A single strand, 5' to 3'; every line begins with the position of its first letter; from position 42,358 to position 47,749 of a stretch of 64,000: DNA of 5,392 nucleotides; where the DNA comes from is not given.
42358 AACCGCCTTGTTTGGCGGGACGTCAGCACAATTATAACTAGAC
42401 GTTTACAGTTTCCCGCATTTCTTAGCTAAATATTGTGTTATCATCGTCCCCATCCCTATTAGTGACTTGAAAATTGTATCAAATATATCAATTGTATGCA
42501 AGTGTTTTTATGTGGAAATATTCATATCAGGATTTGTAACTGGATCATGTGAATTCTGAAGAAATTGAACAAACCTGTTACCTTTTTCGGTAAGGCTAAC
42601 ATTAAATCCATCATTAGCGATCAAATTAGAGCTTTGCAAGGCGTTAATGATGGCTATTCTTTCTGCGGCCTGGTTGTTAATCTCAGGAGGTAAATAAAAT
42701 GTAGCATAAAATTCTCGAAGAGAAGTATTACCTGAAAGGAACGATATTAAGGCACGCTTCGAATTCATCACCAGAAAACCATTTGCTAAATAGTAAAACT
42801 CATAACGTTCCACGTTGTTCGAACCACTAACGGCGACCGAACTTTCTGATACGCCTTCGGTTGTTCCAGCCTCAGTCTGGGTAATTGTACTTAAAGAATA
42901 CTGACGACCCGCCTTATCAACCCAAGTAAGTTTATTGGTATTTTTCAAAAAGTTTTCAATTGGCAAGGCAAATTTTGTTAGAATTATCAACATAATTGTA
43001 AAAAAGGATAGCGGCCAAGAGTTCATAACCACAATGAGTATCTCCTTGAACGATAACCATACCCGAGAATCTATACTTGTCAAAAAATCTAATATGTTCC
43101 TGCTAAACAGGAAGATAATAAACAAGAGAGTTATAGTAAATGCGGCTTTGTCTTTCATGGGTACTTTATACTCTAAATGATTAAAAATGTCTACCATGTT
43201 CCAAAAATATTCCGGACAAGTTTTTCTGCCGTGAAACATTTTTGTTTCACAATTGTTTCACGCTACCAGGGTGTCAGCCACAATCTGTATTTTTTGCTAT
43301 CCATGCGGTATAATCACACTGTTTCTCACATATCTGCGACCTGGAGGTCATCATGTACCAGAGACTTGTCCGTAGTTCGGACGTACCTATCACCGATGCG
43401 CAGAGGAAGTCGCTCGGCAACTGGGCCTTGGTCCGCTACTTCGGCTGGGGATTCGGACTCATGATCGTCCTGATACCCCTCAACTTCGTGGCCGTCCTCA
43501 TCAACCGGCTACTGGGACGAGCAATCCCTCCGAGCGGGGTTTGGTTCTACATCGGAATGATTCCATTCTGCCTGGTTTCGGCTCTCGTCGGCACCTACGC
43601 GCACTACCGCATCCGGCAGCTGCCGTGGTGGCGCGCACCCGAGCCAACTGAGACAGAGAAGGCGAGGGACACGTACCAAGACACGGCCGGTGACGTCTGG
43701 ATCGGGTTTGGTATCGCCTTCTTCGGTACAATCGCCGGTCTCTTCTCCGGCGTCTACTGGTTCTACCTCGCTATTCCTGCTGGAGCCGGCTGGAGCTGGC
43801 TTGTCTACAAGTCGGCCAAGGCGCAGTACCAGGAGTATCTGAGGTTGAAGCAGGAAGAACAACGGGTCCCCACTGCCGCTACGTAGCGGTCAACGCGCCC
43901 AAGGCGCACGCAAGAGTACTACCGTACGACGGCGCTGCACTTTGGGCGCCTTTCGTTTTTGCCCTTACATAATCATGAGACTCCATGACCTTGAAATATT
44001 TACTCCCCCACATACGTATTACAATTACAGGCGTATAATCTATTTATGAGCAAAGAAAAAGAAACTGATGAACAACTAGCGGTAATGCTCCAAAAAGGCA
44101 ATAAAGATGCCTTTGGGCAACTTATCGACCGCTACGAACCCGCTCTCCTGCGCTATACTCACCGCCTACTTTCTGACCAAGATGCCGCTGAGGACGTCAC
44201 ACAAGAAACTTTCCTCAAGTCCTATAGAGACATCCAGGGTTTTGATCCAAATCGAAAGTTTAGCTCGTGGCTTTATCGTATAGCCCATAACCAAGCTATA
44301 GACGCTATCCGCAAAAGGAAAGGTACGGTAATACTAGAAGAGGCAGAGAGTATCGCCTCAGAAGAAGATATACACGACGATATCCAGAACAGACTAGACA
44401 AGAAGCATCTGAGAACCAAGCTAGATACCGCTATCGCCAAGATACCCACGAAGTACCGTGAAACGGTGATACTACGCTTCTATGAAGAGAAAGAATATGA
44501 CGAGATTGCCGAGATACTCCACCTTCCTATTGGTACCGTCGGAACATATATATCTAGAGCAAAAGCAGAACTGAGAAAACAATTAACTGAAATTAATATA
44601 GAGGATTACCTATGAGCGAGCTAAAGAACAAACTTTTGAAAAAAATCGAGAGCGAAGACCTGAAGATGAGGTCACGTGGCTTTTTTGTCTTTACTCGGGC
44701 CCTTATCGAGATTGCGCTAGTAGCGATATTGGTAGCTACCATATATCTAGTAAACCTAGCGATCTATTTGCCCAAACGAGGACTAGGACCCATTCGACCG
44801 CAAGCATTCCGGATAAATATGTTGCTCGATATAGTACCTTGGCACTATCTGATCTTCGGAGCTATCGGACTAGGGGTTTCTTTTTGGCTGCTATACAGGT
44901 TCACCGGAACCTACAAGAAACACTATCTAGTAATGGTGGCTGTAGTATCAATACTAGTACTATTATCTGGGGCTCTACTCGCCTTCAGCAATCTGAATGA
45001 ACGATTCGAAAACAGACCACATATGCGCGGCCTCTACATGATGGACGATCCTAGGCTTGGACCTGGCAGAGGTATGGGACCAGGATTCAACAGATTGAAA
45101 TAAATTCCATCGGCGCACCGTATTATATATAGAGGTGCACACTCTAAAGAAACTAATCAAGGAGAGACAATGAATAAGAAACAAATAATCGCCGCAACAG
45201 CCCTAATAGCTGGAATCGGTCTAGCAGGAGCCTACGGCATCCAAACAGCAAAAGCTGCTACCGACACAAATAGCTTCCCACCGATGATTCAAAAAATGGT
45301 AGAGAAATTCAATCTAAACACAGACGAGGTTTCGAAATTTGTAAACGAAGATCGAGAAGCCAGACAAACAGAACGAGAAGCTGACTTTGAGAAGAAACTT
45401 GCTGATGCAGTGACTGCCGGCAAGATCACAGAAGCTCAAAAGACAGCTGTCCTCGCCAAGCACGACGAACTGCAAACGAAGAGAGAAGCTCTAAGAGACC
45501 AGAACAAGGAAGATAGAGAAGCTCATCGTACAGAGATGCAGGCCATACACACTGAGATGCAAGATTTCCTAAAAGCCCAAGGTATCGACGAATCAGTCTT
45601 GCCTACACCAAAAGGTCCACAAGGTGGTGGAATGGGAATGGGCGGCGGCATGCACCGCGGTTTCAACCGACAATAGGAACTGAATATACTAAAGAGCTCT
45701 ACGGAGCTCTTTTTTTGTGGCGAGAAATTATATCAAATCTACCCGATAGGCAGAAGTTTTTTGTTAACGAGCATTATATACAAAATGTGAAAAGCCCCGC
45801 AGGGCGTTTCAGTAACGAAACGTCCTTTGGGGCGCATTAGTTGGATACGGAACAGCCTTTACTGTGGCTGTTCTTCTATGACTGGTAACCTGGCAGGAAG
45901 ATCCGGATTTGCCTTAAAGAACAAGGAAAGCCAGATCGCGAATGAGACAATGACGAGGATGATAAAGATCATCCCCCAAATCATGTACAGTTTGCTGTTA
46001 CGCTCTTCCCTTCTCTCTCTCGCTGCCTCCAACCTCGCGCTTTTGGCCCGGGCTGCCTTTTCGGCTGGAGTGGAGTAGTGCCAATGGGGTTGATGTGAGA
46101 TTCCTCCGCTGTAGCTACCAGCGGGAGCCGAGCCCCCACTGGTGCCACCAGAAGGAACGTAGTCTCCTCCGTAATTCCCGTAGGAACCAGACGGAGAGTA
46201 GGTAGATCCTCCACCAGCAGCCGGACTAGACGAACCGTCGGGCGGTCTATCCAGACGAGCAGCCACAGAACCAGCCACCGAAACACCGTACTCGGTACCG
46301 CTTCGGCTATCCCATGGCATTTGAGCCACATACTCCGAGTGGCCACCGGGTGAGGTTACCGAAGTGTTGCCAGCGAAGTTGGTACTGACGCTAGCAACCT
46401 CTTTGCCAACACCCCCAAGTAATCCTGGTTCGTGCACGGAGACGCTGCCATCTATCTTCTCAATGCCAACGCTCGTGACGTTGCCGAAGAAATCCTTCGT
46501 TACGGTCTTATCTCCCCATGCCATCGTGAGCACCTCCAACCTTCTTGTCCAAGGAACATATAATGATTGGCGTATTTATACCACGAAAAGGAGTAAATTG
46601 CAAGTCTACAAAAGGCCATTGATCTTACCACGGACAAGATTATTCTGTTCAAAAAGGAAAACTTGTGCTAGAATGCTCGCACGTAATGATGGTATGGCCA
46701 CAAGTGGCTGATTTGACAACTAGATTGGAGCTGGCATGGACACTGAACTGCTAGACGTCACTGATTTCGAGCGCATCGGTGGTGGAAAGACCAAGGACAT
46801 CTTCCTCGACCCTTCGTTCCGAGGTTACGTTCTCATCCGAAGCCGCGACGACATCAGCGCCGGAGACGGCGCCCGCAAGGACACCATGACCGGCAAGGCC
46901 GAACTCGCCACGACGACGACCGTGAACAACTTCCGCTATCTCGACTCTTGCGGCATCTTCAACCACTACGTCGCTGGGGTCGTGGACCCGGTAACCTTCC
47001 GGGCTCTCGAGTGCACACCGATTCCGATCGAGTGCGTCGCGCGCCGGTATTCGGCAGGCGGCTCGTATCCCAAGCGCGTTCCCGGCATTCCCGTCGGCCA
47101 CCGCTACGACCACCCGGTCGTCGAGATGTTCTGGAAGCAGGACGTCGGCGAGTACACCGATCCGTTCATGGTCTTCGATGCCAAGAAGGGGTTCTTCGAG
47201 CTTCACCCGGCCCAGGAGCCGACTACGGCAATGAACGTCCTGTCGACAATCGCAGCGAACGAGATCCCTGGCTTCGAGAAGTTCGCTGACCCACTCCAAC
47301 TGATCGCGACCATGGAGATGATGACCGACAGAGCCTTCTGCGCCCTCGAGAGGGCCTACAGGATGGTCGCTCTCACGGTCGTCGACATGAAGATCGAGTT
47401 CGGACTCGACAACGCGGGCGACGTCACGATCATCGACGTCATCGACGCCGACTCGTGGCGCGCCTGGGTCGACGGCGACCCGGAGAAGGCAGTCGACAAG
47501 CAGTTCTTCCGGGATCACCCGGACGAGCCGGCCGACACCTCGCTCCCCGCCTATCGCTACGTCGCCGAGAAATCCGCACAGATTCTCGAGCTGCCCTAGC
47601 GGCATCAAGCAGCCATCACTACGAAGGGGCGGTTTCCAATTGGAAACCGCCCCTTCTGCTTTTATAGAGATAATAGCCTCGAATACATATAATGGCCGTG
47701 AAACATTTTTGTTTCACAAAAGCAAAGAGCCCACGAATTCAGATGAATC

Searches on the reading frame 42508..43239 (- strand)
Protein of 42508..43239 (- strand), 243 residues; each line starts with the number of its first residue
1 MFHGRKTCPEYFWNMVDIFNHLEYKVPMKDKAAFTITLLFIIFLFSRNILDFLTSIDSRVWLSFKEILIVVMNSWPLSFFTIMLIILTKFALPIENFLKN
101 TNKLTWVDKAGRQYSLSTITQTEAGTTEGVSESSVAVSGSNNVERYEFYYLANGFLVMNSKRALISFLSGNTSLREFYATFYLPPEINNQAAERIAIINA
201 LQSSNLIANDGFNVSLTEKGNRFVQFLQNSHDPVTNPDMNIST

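Call 14: search_protein_families(library=pfam, proteins=[window:42508-43239:-])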
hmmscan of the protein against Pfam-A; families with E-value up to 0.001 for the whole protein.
window:42508-43239:- (243 aa): 0 families

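Call 60: search_protein_families(library=phrogs, proteins=[window:42508-43239:-], max_evalue=0.001)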
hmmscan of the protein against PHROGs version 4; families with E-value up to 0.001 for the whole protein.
window:42508-43239:- (243 aa): 0 families

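Call 61: search_protein_families(library=padloc, proteins=[window:42508-43239:-], max_evalue=0.001)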
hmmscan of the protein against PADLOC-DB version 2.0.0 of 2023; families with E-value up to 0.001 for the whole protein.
window:42508-43239:- (243 aa): 1 family
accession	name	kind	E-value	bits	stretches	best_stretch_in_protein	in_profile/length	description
PDLC02975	WH_III-A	-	0.00028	19.2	0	195-228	36-68/103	-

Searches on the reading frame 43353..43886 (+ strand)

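Call 14: search_protein_families(library=pfam, proteins=[window:43353-43886:+])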
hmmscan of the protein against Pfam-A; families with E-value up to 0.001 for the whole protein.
window:43353-43886:+ (177 aa): 1 family
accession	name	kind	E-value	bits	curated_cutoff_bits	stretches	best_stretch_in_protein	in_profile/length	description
PF19762.4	DUF6249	-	0.00077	19.8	33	0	27-78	60-96/104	Domain of unknown function (DUF6249)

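Call 60: search_protein_families(library=phrogs, proteins=[window:43353-43886:+], max_evalue=0.001)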
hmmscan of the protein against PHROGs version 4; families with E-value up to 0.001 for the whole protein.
window:43353-43886:+ (177 aa): 0 families

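Call 61: search_protein_families(library=padloc, proteins=[window:43353-43886:+], max_evalue=0.001)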
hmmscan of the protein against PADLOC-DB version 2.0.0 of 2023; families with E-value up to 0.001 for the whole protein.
window:43353-43886:+ (177 aa): 0 families

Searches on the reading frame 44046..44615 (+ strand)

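Call 14: search_protein_families(library=pfam, proteins=[window:44046-44615:+])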
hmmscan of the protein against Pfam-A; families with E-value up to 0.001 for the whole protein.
window:44046-44615:+ (189 aa): 4 families
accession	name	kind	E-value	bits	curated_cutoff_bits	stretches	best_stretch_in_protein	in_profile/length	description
PF04542.20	Sigma70_r2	-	1.7e-21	76.2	24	1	26-92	1-69/71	Sigma-70 region 2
PF08281.18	Sigma70_r4_2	-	5.1e-16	58.5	25.7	1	125-176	3-54/54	Sigma-70, region 4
PF04545.22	Sigma70_r4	-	1e-07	31.7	24.1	1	129-178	1-50/50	Sigma-70, region 4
PF22029.2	PhyR_sigma2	-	0.00077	19.9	27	0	32-81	6-55/55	Sigma2 domain of PhyR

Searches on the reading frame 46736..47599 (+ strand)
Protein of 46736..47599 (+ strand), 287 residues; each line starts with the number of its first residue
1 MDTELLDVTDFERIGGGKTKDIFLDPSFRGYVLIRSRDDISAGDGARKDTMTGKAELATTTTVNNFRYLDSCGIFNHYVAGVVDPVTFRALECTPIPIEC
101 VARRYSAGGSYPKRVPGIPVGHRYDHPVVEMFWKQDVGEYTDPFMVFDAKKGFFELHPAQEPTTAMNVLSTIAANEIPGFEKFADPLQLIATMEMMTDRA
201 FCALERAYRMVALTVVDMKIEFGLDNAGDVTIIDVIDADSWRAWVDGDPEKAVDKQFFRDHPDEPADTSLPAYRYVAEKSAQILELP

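Call 5: search_protein_families(library=pfam, proteins=[window:46736-47599:+])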
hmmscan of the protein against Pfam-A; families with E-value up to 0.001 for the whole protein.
window:46736-47599:+ (287 aa): 1 family
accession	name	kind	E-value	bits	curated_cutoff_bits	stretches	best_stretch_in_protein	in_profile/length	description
PF01259.24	SAICAR_synt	-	4.6e-39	135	20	1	16-262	4-219/233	SAICAR synthetase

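Call 7: search_protein_families(library=ncbifam, proteins=[window:46736-47599:+])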
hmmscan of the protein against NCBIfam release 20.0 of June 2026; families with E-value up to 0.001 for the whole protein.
window:46736-47599:+ (287 aa): 3 families
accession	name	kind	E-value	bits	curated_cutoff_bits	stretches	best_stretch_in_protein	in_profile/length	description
TIGR00081.1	purC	equivalog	2.8e-21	76.2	189.9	2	14-143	8-141/279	phosphoribosylaminoimidazolesuccinocarboxamide synthase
NF010568.0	PRK13961.1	equivalog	3.8e-11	42.7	251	1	205-263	195-259/297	phosphoribosylaminoimidazolesuccinocarboxamide synthase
NF009251.0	PRK12607.1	equivalog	3.3e-08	32.7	371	0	210-252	192-235/315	phosphoribosylaminoimidazolesuccinocarboxamide synthase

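Call 52: find_homologous_proteins(query=window:46736-47599:+)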
Query window:46736-47599:+ (287 aa): 21 proteins with E <= 0.001 among 1411 candidates.
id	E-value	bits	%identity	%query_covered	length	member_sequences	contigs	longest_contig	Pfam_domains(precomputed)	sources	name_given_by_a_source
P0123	5.1e-194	661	100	100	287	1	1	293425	PF01259.25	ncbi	-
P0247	3.1e-163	560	84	100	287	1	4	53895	PF01259.25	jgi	jgi:phosphoribosylaminoimidazole-succinocarboxamide synthase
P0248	1.7e-38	150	38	86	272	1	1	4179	PF01259.25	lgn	-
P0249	1.2e-34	138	39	85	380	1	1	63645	PF01259.25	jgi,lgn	-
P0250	1.2e-33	134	39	86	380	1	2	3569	PF01259.25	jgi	jgi:phosphoribosylaminoimidazole-succinocarboxamide synthase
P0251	1.2e-33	134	39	86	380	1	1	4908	PF01259.25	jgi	jgi:phosphoribosylaminoimidazole-succinocarboxamide synthase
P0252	1.2e-33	134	38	86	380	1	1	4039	PF01259.25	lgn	-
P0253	2.4e-33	133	39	86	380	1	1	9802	PF01259.25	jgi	jgi:phosphoribosylaminoimidazole-succinocarboxamide synthase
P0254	2.4e-33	133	39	86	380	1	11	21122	PF01259.25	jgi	jgi:phosphoribosylaminoimidazole-succinocarboxamide synthase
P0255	6.3e-33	132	39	86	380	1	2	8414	PF01259.25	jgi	jgi:phosphoribosylaminoimidazole-succinocarboxamide synthase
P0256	7.4e-33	132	38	86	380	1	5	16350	PF01259.25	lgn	-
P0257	5.0e-32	129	38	86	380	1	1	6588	PF01259.25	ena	-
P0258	6.8e-32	129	38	86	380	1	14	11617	PF01259.25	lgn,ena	-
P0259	4.6e-31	126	38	86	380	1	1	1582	PF01259.25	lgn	-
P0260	7.0e-31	125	34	94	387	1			PF01259.25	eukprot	eukprot:gene3668-8335_t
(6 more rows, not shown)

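Call 53: find_encoding_contigs(protein=P0247, flank=10000, max_places=4)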
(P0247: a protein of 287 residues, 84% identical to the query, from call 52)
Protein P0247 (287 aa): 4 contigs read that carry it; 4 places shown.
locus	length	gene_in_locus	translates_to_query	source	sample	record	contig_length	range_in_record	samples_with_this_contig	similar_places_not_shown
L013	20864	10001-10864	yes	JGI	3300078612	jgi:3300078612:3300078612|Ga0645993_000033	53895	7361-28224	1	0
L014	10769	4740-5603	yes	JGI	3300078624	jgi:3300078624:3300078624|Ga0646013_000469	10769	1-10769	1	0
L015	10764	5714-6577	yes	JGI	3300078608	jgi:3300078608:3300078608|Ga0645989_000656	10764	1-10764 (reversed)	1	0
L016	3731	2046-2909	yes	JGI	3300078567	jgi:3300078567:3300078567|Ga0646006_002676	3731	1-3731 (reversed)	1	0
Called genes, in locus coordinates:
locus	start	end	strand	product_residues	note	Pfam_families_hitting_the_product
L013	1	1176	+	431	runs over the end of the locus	PF02743:dCache_1, PF00672:HAMP (weak)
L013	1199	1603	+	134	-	PF01814:Hemerythrin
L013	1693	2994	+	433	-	PF01136:Peptidase_U32, PF16325:Peptidase_U32_C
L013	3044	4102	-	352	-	PF10092:DUF2330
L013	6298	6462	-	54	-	-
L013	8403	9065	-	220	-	PF13529:Peptidase_C39_2 (weak)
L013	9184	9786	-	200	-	PF01966:HD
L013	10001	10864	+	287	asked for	PF01259:SAICAR_synt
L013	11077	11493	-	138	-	-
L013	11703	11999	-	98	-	-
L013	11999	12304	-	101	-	-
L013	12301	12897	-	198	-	PF01928:CYTH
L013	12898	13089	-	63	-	-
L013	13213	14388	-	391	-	PF01820:Dala_Dala_lig_N, PF07478:Dala_Dala_lig_C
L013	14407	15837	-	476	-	PF08245:Mur_ligase_M, PF02875:Mur_ligase_C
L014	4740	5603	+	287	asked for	PF01259:SAICAR_synt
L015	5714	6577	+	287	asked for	PF01259:SAICAR_synt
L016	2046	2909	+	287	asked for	PF01259:SAICAR_synt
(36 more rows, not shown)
